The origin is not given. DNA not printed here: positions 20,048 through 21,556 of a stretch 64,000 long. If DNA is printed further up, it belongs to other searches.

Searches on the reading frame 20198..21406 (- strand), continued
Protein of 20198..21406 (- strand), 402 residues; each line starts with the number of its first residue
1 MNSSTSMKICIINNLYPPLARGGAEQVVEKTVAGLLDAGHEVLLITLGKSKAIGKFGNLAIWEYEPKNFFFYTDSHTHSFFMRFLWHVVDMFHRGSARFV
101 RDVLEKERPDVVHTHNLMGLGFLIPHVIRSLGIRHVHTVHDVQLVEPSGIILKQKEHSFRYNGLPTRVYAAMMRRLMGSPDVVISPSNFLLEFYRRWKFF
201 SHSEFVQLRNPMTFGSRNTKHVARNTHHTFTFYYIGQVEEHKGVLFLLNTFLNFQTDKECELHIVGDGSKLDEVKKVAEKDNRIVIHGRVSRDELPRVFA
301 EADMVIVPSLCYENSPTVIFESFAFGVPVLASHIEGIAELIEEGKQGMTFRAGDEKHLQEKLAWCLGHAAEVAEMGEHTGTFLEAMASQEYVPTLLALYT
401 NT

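Call 21: find_encoding_contigs(protein=P0131, flank=500, max_places=2)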
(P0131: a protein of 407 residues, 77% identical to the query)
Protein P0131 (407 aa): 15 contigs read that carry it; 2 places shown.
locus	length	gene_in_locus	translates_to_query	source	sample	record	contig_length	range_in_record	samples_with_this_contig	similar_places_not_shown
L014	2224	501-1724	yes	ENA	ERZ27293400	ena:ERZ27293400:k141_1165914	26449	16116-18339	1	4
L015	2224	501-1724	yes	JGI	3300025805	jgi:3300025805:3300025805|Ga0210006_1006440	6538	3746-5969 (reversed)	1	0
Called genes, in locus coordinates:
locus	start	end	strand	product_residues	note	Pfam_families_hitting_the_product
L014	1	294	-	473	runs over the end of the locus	PF00772:DnaB, PF13481:AAA_25, PF03796:DnaB_C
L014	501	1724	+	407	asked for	PF13439:Glyco_transf_4, PF13579:Glyco_trans_4_4, PF00534:Glycos_transf_1, PF13692:Glyco_trans_1_4, PF13524:Glyco_trans_1_2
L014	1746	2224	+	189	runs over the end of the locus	-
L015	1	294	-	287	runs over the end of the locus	?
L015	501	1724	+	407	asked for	PF13439:Glyco_transf_4, PF13579:Glyco_trans_4_4, PF00534:Glycos_transf_1, PF13692:Glyco_trans_1_4, PF13524:Glyco_trans_1_2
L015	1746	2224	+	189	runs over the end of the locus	-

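Call 48: find_encoding_contigs(protein=window:20198-21406:-, flank=300, max_places=10)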
Protein window:20198-21406:- (402 aa): 21 contigs read that carry it; 3 places shown.
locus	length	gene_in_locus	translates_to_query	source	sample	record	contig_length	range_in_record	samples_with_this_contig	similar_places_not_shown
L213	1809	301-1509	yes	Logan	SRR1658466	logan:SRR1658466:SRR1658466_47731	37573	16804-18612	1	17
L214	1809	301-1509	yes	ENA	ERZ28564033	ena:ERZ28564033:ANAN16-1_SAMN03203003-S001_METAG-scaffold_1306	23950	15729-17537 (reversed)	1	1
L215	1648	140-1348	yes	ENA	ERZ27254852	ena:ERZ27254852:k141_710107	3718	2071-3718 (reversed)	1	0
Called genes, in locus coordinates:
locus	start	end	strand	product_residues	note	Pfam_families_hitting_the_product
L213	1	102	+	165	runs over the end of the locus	-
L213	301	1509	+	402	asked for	PF13439:Glyco_transf_4, PF13579:Glyco_trans_4_4, PF00534:Glycos_transf_1, PF13692:Glyco_trans_1_4, PF13524:Glyco_trans_1_2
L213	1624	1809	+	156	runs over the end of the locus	-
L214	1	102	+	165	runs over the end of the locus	-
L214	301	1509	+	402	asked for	PF13439:Glyco_transf_4, PF13579:Glyco_trans_4_4, PF00534:Glycos_transf_1, PF13692:Glyco_trans_1_4, PF13524:Glyco_trans_1_2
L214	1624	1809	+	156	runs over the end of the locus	-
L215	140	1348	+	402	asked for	PF13439:Glyco_transf_4, PF13579:Glyco_trans_4_4, PF00534:Glycos_transf_1, PF13692:Glyco_trans_1_4, PF13524:Glyco_trans_1_2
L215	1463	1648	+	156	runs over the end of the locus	-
